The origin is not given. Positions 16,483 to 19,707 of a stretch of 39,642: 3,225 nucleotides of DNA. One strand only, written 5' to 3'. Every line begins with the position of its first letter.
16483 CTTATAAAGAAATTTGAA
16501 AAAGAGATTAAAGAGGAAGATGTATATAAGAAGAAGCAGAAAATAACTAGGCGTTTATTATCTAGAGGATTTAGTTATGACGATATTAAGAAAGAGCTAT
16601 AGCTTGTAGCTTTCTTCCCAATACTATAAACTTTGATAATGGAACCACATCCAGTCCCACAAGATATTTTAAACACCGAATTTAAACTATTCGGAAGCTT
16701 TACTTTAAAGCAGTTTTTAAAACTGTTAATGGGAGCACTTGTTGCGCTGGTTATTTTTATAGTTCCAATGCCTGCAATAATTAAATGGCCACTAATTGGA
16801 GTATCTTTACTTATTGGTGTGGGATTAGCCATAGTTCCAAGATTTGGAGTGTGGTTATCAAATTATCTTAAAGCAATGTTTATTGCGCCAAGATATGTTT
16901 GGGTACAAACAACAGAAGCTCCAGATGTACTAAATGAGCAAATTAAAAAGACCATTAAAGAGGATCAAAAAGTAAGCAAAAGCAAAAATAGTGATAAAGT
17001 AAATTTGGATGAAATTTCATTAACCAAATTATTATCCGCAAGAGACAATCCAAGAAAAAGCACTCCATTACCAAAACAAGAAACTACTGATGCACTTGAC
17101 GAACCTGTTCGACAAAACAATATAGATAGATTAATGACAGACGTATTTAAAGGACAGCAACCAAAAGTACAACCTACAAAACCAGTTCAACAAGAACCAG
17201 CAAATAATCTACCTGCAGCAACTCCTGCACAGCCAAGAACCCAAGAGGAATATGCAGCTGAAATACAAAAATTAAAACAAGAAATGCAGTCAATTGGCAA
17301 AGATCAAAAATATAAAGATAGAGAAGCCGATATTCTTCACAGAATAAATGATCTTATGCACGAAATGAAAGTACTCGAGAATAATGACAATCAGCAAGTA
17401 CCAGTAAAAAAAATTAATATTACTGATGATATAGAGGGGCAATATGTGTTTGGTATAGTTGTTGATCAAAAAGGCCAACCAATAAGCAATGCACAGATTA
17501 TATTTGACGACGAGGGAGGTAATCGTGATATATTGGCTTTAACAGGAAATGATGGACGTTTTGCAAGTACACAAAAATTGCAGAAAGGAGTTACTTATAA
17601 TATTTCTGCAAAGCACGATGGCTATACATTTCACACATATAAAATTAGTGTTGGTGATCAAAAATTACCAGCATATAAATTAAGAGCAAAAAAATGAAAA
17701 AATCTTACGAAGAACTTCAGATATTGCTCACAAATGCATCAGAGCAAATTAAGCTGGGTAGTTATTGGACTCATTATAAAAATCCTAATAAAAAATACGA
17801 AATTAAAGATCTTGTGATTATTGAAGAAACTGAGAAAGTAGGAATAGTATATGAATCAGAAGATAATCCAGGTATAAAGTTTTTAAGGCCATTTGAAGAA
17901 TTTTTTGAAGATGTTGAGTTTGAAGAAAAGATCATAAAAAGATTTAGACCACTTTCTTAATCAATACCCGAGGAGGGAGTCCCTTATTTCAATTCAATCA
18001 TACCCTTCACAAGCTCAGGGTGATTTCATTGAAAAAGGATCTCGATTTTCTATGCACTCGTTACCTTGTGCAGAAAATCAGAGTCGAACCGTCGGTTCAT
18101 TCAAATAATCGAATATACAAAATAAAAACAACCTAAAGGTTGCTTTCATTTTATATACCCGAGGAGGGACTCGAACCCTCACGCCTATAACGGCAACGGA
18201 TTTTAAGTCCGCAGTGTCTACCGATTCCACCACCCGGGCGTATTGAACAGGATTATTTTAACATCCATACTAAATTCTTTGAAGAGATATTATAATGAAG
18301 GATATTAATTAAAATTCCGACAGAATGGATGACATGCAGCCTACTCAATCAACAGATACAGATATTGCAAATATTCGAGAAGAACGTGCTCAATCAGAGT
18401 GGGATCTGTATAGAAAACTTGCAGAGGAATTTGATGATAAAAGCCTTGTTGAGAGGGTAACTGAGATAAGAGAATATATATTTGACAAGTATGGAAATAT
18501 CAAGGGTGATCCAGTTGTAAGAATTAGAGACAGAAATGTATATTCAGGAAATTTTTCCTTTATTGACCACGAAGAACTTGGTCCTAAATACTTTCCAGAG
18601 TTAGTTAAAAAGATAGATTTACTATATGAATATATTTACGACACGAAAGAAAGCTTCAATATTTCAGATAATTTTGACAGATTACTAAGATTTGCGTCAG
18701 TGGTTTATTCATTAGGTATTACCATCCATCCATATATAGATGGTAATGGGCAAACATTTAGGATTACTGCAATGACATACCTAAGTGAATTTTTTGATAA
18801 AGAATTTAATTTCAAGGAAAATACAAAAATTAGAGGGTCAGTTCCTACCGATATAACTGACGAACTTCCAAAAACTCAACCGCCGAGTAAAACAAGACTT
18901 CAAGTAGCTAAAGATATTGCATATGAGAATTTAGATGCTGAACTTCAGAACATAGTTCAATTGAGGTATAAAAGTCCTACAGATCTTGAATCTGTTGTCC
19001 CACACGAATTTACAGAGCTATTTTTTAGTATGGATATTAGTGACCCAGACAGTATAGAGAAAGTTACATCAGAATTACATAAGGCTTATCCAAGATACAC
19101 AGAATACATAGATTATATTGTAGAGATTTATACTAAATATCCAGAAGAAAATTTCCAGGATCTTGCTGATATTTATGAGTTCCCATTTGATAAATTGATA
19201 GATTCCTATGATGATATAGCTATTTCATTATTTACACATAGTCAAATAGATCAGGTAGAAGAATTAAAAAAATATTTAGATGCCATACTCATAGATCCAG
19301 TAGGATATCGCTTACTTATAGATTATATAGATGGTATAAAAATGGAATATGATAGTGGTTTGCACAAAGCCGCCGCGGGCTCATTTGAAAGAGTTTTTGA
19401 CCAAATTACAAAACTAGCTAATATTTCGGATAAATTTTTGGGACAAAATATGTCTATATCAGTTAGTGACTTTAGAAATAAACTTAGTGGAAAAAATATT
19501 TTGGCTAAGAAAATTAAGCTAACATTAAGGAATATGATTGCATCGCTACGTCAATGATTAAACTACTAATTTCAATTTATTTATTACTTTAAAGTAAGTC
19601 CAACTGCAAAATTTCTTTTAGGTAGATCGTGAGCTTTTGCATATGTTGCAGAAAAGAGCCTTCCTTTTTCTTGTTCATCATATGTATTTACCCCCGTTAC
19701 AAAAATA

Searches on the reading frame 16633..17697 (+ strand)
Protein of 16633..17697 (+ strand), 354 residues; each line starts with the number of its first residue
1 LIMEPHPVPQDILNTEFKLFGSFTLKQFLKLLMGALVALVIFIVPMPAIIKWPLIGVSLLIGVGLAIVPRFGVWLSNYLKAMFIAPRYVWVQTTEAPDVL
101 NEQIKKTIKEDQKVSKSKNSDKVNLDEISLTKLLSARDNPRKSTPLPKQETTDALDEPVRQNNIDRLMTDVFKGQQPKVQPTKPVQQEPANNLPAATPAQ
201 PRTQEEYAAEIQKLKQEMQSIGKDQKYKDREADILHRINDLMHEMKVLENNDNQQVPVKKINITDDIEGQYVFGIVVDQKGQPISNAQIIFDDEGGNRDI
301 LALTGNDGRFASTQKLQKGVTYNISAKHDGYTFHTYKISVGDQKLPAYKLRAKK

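Call 34: search_protein_families(library=pfam, proteins=[window:16633-17697:+], max_evalue=0.01)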
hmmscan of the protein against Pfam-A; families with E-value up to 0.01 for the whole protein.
window:16633-17697:+ (354 aa): 6 families
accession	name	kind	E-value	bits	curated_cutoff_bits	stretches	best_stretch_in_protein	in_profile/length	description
PF13620.12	CarboxypepD_reg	-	9.9e-08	32.7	32.3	1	272-341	2-70/82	Carboxypeptidase regulatory-like domain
PF12666.12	PrgI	-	8.2e-05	23.5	27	1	7-83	1-83/91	PrgI family protein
PF02369.22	Big_1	-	0.00031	21.2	34.9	1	272-330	21-82/93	Bacterial Ig-like domain (group 1)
PF15976.11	CooC_C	-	0.0034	17.8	29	1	271-328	18-67/93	CS1-pili formation C-terminal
PF09430.16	EMC7_beta-sandw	-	0.0037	17.9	26.6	1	283-344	6-63/122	ER membrane protein complex subunit 7, beta-sandwich domain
PF09798.14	LCD1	-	0.0057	15.6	25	1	191-277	15-94/616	DNA damage checkpoint protein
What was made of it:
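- A weak PrgI/VirB3-like hit exists elsewhere in the window, at 16633-17697 (call 34).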

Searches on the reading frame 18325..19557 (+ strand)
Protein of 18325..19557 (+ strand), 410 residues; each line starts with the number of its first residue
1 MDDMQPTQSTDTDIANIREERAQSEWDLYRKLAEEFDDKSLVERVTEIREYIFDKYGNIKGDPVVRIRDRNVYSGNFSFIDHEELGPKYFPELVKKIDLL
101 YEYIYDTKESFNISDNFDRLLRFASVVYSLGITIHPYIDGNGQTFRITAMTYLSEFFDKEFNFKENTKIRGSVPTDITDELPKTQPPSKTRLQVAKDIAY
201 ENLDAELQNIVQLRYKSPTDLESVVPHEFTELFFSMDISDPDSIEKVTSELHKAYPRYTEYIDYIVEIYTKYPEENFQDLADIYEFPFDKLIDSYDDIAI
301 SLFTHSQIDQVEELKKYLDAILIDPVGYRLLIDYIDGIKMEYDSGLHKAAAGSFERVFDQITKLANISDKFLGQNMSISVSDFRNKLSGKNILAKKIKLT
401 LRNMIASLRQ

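Call 34: search_protein_families(library=pfam, proteins=[window:18325-19557:+], max_evalue=0.01)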
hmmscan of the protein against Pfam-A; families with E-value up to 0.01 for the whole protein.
window:18325-19557:+ (410 aa): 1 family
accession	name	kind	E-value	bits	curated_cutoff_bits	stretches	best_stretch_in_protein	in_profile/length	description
PF02661.23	Fic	-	1.8e-05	25.9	24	1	43-153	5-93/93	Fic/DOC family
